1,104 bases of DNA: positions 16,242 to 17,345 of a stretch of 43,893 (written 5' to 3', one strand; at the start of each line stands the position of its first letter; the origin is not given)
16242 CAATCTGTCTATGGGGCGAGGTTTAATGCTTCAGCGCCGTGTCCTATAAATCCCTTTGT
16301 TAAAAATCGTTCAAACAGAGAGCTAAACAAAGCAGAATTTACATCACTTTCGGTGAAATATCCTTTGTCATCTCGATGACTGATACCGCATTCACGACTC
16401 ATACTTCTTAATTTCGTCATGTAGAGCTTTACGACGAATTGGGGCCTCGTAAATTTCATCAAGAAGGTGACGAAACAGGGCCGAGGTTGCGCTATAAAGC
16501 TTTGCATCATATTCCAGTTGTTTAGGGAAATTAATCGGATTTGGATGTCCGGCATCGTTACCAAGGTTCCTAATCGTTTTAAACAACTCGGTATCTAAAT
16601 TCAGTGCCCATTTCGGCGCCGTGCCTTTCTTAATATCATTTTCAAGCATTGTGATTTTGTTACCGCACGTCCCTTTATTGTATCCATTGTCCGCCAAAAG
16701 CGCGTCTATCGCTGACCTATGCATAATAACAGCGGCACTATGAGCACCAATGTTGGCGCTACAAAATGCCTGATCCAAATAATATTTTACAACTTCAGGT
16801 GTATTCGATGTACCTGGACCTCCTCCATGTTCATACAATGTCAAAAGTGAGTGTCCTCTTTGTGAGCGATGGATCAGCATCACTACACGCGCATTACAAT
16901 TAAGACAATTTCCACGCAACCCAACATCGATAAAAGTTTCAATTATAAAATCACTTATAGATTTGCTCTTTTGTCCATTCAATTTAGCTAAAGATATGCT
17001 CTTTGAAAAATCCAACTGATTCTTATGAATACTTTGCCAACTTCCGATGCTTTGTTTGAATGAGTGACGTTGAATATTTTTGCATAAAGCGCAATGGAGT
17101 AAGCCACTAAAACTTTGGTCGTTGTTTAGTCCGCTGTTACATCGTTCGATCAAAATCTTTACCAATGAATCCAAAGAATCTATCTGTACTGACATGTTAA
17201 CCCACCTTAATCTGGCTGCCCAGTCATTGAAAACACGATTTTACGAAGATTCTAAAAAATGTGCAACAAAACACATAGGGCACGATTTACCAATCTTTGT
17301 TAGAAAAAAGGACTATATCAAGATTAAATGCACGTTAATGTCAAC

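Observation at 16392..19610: Candidate uncharacterised defence/addiction cassette: XRE regulator, Zn-ribbon/HEAR/PD-(D/E)xK protein, Zn-ribbon/DUF4145 protein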

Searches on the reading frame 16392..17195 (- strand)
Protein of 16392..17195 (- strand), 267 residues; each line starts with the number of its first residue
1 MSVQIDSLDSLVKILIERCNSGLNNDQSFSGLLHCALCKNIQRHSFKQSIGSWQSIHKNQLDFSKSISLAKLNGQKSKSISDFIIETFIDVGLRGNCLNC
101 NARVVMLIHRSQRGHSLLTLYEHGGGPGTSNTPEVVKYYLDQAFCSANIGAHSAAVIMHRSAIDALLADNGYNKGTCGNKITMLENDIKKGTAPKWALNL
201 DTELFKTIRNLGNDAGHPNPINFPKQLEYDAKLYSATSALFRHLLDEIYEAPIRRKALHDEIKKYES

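Call 3: search_protein_families(library=pfam, proteins=[window:16392-17195:-], max_evalue=1)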
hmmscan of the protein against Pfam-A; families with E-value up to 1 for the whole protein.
window:16392-17195:- (267 aa): 1 family
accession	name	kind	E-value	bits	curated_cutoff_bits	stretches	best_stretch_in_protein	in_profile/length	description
PF13643.11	DUF4145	-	1.5e-06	28.6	23.1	1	148-222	8-76/88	Domain of unknown function (DUF4145)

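Call 4: search_protein_families(library=padloc, proteins=[window:16392-17195:-], max_evalue=1)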
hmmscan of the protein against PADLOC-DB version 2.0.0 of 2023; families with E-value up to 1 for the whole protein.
window:16392-17195:- (267 aa): 1 family
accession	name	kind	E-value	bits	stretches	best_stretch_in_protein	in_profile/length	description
PDLC04397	PDC-M07B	-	0.041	11.9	1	136-219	34-116/175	-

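Call 5: search_protein_families(library=ncbifam, proteins=[window:16392-17195:-], max_evalue=1)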
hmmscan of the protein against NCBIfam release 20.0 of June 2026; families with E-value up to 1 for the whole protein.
window:16392-17195:- (267 aa): 2 families
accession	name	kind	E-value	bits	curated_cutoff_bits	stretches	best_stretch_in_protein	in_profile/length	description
NF009396.0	PRK12756.1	subfamily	0.016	14.1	463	1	135-217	147-229/349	Trp-sensitive 3-deoxy-7-phosphoheptulonate synthase AroH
NF009395.0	PRK12755.1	subfamily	0.059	12.1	343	1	136-217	151-232/355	3-deoxy-7-phosphoheptulonate synthase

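Call 13: find_homologous_proteins(query=window:16392-17195:-)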
Query window:16392-17195:- (267 aa): 2 proteins with E <= 0.001 among 412 candidates.
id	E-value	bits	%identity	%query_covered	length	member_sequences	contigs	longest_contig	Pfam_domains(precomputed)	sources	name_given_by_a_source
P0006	3.8e-177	605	100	100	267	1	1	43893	PF13643.12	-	-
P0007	4.5e-37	146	45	66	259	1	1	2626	PF13643.12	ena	-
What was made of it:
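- The nearest relative, P0007, is related to the window protein at E=4.5e-37 (call 13).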

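Call 16: find_encoding_contigs(protein=P0007, flank=10000)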
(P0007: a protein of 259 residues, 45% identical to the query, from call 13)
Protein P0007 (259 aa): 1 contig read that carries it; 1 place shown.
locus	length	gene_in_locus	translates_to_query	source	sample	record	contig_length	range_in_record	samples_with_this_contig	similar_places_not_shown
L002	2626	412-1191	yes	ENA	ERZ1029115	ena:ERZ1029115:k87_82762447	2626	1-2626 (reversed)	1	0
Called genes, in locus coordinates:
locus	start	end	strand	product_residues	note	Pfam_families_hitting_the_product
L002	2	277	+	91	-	?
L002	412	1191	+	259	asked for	PF13643:DUF4145 (weak)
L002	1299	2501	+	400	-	PF14253:AbiH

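Call 21: search_solved_structures(query=window:16392-17195:-, max_evalue=10, show_alignments=3)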
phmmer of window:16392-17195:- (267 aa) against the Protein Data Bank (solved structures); distinct sequences matched with E-value up to 10: 0.

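Call 31: predict_structure(protein=window:16392-17195:-)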
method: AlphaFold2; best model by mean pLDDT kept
length: 267 residues; sequences in the alignment: 1
mean_pLDDT: 35.1   pTM: 0.21
mean pLDDT of the five models: 35.1, 33.2, 32.9, 32.3, 31.9
residues with pLDDT >= 90: 0; 70-90: 0; 50-70: 2; < 50: 265
segments of 3 or more residues with pLDDT < 50: 1-259, 261-263, 265-267
pLDDT, mean of each block of 10 residues (from residue 1): 40 45 38 40 32 29 28 31 37 30 30 30 30 36 32 30 35 37 43 36 37 34 31 36 38 42 45
secondary structure, 60 per line:
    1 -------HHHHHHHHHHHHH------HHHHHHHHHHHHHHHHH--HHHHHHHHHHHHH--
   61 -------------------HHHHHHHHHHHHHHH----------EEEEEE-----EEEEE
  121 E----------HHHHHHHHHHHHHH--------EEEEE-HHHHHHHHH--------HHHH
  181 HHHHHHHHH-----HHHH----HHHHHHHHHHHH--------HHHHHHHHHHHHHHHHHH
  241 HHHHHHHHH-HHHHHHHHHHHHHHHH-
elements in order: H8-20 H27-43 H46-58 H80-94 E105-110 E116-121 H132-145 E154-158 H160-168 H177-189 H195-198 H203-214 H223-249 H251-266
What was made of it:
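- The only structure model of this protein failed (pLDDT 35, call 31).
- Tried and rejected: The model was unusable (pLDDT 35, call 31), and it used one of the two structure jobs.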

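Call 32: search_solved_structures(query=A2, max_evalue=10, show_alignments=3)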
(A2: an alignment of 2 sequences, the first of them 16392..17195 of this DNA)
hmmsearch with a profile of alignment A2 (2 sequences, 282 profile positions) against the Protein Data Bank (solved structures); distinct sequences matched with E-value up to 10: 16.
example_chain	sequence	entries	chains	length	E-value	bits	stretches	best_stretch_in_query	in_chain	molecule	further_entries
5it7_oo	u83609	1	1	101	0.096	15.4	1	51-124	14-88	60S ribosomal protein L44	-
6uz7_Bo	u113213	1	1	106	0.11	15.2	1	51-124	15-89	60S ribosomal protein L44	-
8eug_o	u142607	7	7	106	0.19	14.4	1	45-124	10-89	60S ribosomal protein L42 | Large ribosomal subunit protein eL42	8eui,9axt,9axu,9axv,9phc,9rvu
3e2h_C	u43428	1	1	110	0.32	13.7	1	108-143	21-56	M67 TCR beta chain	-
3e3q_E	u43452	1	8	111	0.32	13.7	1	108-143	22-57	TCR beta chain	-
2e7l_C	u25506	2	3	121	0.38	13.4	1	108-143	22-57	Beta-chain | T cell receptor beta chain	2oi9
4v7h_BZ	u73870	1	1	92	0.39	13.4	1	48-124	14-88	60S ribosomal protein L42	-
3j0l_F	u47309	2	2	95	0.4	13.3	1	48-124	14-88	Ribosomal protein L36a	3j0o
6woo_o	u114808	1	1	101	0.41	13.3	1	48-124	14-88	eL42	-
6t4q_Lo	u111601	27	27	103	0.43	13.2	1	48-124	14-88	60S ribosomal protein L42-A | Large ribosomal subunit protein eL42A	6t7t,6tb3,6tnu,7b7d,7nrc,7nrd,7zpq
4u3m_Q2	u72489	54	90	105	0.46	13.1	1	48-124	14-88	60S ribosomal protein L42-A | 60S ribosomal protein L42 | 60S ribosomal protein L42-B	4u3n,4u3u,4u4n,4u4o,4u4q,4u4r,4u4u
3j6x_82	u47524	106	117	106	0.46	13.1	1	48-124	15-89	60S ribosomal protein L42 | 60S ribosomal protein rpL42 (L44e) | 60S ribosomal protein L42-A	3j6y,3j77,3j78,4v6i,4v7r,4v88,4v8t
2icw_J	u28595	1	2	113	1.2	11.7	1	108-143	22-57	T-cell receptor beta chain V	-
1u3h_B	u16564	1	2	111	1.6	11.4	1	108-143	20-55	Mouse TCRVbeta 172.10, extracellular variable domain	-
2pxy_B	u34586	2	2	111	1.6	11.3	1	108-143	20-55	T cell receptor beta chain | T-cell receptor beta-chain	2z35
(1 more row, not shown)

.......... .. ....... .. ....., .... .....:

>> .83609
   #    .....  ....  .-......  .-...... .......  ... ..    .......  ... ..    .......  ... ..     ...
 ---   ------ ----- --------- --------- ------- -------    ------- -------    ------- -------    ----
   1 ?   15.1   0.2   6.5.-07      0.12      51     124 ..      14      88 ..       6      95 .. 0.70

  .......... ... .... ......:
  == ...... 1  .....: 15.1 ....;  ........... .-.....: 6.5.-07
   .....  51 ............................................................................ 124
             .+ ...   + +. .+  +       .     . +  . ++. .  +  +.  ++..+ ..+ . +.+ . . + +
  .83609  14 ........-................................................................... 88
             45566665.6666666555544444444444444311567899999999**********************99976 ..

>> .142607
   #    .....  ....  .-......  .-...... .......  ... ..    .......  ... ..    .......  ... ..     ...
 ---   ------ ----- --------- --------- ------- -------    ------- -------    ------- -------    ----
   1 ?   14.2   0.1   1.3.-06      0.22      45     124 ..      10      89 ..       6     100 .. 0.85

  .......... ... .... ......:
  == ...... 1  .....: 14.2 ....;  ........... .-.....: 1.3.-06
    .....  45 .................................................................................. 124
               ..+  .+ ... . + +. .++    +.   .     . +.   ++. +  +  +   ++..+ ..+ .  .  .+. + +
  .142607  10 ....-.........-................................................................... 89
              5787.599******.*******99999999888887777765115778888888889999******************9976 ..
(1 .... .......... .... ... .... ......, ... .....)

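Call 61: find_homologous_proteins(query=A2, max_evalue=0.01)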
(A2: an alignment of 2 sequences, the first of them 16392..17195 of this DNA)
Query A2 (2 sequences) (267 aa, profile of the alignment): 71 proteins with E <= 0.01 among 4825 candidates.
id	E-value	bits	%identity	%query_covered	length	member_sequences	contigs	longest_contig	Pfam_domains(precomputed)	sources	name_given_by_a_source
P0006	6.4e-153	526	100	100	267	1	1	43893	PF13643.12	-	-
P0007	9.3e-146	503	45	66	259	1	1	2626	PF13643.12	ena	-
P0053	9.5e-87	309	42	60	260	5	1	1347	PF13643.12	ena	-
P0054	3.1e-86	307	41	65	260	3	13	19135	PF13643.12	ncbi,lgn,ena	-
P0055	3.7e-85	304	43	60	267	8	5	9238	PF13643.12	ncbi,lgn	-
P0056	2.0e-84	301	41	60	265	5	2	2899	PF13643.12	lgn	-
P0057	2.2e-84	301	41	63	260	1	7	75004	PF13643.12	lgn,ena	-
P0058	7.8e-84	300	44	60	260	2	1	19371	PF13643.12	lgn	-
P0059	2.1e-82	295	41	60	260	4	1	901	-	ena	-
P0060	1.1e-79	286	41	63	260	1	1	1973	PF13643.12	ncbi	-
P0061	7.4e-78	280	32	88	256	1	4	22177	-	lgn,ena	-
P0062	1.6e-75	272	42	60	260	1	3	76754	PF13643.12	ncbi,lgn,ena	-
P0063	3.0e-75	271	36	85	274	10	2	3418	PF13643.12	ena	-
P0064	4.6e-75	271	33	81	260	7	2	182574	-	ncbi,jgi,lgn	-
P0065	8.5e-75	270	41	59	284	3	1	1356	PF13643.12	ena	-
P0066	1.1e-74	270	30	96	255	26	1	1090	-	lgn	-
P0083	3.6e-60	222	36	87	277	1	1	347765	PF13643.12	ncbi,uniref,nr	ncbi:DUF4145 domain-containing protein [Paenibacillus alba]|uniref:DUF4145 domain-containing protein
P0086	1.3e-59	220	34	90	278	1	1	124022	-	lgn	-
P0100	8.5e-55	204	35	84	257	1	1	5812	PF13643.12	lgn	-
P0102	2.2e-54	203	34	94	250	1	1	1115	PF13643.12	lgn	-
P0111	1.2e-48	184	34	95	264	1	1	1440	-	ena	-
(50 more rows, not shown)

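Call 63: search_protein_families(library=padloc, alignment_id=A5, max_evalue=1)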
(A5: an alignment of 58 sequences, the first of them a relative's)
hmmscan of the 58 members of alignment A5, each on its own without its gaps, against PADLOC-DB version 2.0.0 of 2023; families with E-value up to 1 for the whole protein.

A. member 1, P0006 (267 aa): 1 family
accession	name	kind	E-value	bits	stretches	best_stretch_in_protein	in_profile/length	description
PDLC04397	PDC-M07B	-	0.041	11.9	1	136-219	34-116/175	-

B. families by the number of members that match (of 58 scanned): 10 families
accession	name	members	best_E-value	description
PDLC04109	PD-T7-4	30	1.5e-09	-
PDLC04716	PDC-M58B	7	0.00025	-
PDLC01967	CARF_HEPN_mCpol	2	0.0054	-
PDLC04447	PDC-M14A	2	0.012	-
PDLC03877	NsnA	1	0.0038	-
PDLC04088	SIR2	1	0.007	-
PDLC01578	Cmr5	1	0.03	CAS-III-B; effector_SS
PDLC00910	OGG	1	0.035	OGG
PDLC04397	PDC-M07B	1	0.041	-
PDLC04383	PDC-M06A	1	0.052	-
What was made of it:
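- On RAZR / PD-T7-4: Thirty of 58 members of its family match, best E=1.5e-9 (call 63).
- Thirty of 58 members match PADLOC PD-T7-4, best E=1.5e-9 (call 63).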

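Call 64: search_solved_structures(query=A5, max_evalue=1, show_alignments=2)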
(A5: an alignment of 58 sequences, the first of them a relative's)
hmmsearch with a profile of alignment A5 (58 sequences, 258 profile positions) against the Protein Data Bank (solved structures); distinct sequences matched with E-value up to 1: 31.
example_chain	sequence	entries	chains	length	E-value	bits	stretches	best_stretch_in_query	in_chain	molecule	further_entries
9e6q_Ah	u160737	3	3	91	0.011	18.6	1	35-92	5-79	eL42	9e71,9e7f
7qwq_o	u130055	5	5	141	0.092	15.5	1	31-95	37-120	eL42 | Ribosomal protein L36a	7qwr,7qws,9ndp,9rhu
7nwg_o3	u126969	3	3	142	0.11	15.3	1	32-95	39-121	eL42 | LOW QUALITY PROTEIN: 60S ribosomal protein L36a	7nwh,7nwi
4v6w_Co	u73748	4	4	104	0.12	15.2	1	35-89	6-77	60S ribosomal protein L36A | TA01007p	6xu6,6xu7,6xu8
5t5h_t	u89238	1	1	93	0.12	15.1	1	35-95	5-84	60S ribosomal protein L44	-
8q7z_Bo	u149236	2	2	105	0.15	14.8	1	36-95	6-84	Ribosomal protein L36a like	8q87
6z6l_Lo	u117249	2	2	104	0.16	14.7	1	35-95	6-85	60S ribosomal protein L36a | Large ribosomal subunit protein eL42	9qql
7nfx_o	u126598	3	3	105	0.16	14.7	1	35-95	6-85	eL42 | Large ribosomal subunit protein eL42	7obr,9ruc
9qwt_i2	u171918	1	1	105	0.16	14.7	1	35-95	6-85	Large ribosomal subunit protein eL42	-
22tu_Lo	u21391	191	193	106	0.17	14.7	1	35-95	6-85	60S ribosomal protein L36a | Large ribosomal subunit protein eL42 | Ribosomal protein eL42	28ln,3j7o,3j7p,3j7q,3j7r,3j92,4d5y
6mtb_o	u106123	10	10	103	0.17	14.6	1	36-95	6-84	60S ribosomal protein L36a | eL42 | 60S ribosomal protein L36a-like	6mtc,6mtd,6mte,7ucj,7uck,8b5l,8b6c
11he_42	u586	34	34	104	0.17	14.6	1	36-95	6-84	eL42 | Ribosomal protein eL42 | Ribosomal protein L36a like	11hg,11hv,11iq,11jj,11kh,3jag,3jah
6gz3_Ao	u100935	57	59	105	0.18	14.6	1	36-95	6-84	ribosomal protein eL42 | 60S ribosomal protein L36a | Ribosomal protein L36A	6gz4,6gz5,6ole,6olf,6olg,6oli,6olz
7oyc_o1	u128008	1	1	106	0.21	14.3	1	35-95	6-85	MGC85428 protein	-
9mr4_o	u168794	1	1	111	0.22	14.3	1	35-95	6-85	Large ribosomal subunit protein eL42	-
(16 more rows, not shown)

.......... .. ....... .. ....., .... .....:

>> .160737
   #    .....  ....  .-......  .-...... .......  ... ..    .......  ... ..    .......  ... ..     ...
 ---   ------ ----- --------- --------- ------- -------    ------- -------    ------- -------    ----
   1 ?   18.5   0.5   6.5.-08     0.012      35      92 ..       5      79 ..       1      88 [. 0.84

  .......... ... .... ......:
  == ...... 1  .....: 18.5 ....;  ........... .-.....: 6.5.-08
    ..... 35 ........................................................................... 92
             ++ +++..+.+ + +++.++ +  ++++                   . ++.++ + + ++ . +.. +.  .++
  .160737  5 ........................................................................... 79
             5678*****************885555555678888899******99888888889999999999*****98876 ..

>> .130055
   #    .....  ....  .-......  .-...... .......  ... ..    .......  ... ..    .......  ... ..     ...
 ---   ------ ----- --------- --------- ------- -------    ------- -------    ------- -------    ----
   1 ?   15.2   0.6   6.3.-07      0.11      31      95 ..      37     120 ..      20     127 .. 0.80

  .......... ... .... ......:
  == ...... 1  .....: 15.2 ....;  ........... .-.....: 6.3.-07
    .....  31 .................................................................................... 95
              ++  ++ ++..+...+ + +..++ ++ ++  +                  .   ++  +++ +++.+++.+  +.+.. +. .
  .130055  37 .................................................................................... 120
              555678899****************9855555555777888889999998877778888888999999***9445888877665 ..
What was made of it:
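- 16884..17105 (-): Cys4 zinc-ribbon domain (residues about 31-104; C35-x2-C38 ... C97-x2-C100) with a 58-residue inter-knuckle spacer. There is a weak eL42-type zinc-ribbon resemblance, E=0.011 (call 64).
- Tried and rejected: I tried the 267-aa protein, a 2-sequence profile and a 58-sequence profile (calls 21, 32, 64).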

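Call 65: search_protein_families(library=padloc, proteins=[P0007, P0053, P0054, P0061, P0066, P0083, P0086, P0100, P0102, P0111], max_evalue=0.1)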
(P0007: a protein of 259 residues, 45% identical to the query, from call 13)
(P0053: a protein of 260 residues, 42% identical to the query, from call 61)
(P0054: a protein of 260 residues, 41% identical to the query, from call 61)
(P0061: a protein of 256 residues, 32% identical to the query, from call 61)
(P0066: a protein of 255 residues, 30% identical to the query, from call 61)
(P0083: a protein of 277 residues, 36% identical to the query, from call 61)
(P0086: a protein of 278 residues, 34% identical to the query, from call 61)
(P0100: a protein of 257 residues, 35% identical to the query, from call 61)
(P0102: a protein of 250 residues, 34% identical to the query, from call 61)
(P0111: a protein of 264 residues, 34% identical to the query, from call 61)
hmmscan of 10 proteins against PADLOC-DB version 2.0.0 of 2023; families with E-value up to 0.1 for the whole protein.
P0007 (259 aa): 1 family
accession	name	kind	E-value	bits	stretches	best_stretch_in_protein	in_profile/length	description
PDLC04109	PD-T7-4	-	4.7e-05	21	1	32-250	4-190/211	-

P0053 (260 aa): 2 families
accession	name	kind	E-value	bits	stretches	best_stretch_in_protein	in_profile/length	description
PDLC04109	PD-T7-4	-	2.8e-05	21.7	1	33-232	4-180/211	-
PDLC04716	PDC-M58B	-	0.022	12.8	1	117-212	13-106/165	-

P0054 (260 aa): 1 family
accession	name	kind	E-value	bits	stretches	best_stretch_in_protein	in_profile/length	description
PDLC04109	PD-T7-4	-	3.1e-06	24.8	1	33-232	5-180/211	-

P0061 (256 aa): 0 families

P0066 (255 aa): 0 families

P0083 (277 aa): 0 families

P0086 (278 aa): 0 families

P0100 (257 aa): 0 families

P0102 (250 aa): 0 families

P0111 (264 aa): 0 families
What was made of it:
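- On RAZR / PD-T7-4: The nearest relative, P0007, matches residues 32-250 to model positions 4-190 of 211, E=4.7e-5 (call 65).
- Closest known: RAZR. Same: Thirty of 58 family members match the PADLOC PD-T7-4 model (calls 63, 65).
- It matches PD-T7-4 over residues 32-250 against model positions 4-190 of 211, E=4.7e-5 (call 65).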

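Call 66: find_encoding_contigs(protein=P0057, flank=6000, max_places=3)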
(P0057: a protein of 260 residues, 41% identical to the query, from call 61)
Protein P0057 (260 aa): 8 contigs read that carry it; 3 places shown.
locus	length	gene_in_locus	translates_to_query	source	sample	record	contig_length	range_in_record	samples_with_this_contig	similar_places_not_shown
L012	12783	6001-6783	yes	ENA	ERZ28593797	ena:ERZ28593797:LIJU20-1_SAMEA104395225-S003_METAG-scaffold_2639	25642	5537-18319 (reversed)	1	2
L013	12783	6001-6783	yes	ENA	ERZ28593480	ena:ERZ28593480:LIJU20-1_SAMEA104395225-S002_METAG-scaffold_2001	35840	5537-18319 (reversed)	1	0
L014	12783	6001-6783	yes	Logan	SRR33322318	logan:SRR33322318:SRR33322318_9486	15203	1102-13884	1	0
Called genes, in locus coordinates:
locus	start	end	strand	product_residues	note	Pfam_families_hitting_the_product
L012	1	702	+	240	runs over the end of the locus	PF00072:Response_reg, PF04397:LytTR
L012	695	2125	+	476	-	-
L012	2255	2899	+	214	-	-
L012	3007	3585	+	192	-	PF19498:DUF6033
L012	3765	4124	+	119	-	-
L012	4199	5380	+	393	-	-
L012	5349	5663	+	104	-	PF18765:Polbeta (weak)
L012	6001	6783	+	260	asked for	PF13643:DUF4145 (weak)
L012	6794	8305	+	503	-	PF04326:SLFN_AlbA_2, PF13749:HATPase_c_4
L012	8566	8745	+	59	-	-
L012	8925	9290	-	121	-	PF12844:HTH_19 (weak), PF13560:HTH_31, PF01381:HTH_3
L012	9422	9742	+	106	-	-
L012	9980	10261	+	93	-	PF13958:ToxN_toxin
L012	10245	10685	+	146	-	-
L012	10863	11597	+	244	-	-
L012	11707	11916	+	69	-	PF20251:Big_14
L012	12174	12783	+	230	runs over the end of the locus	PF00072:Response_reg, PF04397:LytTR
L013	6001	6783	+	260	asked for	PF13643:DUF4145 (weak)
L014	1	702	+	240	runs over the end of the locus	PF00072:Response_reg, PF04397:LytTR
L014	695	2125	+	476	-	PF02518:HATPase_c (faint), PF14501:HATPase_c_5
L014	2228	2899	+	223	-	-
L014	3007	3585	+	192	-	PF19498:DUF6033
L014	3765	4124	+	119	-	-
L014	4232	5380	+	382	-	-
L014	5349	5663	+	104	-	PF18765:Polbeta (weak)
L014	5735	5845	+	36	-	-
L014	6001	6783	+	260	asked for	PF13643:DUF4145 (weak)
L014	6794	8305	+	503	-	PF04326:SLFN_AlbA_2, PF13749:HATPase_c_4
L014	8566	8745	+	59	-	-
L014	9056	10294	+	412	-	-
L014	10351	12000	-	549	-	PF00916:Sulfate_transp, PF01740:STAS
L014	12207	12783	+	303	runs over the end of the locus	PF02445:NadA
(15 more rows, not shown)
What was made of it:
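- A RAZR-like gene, P0057, is followed within 11-38 nt by a co-directional AlbA_2 + HATPase_c_4 gene in three metagenomic contigs, L012-L014 (call 66).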

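Call 67: find_encoding_contigs(protein=P0064, flank=6000, max_places=3)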
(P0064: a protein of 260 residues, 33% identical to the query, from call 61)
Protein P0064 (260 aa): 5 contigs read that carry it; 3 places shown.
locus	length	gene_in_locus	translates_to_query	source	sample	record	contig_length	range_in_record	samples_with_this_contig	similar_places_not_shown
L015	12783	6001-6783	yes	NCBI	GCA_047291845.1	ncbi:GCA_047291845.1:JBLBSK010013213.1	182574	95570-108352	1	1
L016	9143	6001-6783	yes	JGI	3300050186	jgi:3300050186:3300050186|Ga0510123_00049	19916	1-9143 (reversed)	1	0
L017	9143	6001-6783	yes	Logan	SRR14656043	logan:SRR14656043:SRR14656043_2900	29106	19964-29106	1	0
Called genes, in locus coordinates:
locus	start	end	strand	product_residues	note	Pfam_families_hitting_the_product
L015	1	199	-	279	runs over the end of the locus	PF13489:Methyltransf_23, PF05175:MTS (weak), PF13649:Methyltransf_25, PF13847:Methyltransf_31, PF08241:Methyltransf_11, PF08242:Methyltransf_12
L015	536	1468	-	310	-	PF08279:HTH_11, PF19187:HTH_PafC (weak), PF13280:WYL, PF25583:WCX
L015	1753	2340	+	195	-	PF04229:GrpB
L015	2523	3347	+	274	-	PF13599:Pentapeptide_4 (weak), PF00805:Pentapeptide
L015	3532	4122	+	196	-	-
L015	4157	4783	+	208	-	PF01965:DJ-1_PfpI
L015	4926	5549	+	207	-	PF00132:Hexapep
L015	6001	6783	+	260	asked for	-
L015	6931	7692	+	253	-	-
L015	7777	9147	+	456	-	-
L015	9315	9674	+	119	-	PF13788:DUF4180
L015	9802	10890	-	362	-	PF00069:Pkinase, PF07714:PK_Tyr_Ser-Thr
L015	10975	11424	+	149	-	-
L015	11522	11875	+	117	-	-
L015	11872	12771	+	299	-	-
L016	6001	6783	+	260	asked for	-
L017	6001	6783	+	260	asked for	-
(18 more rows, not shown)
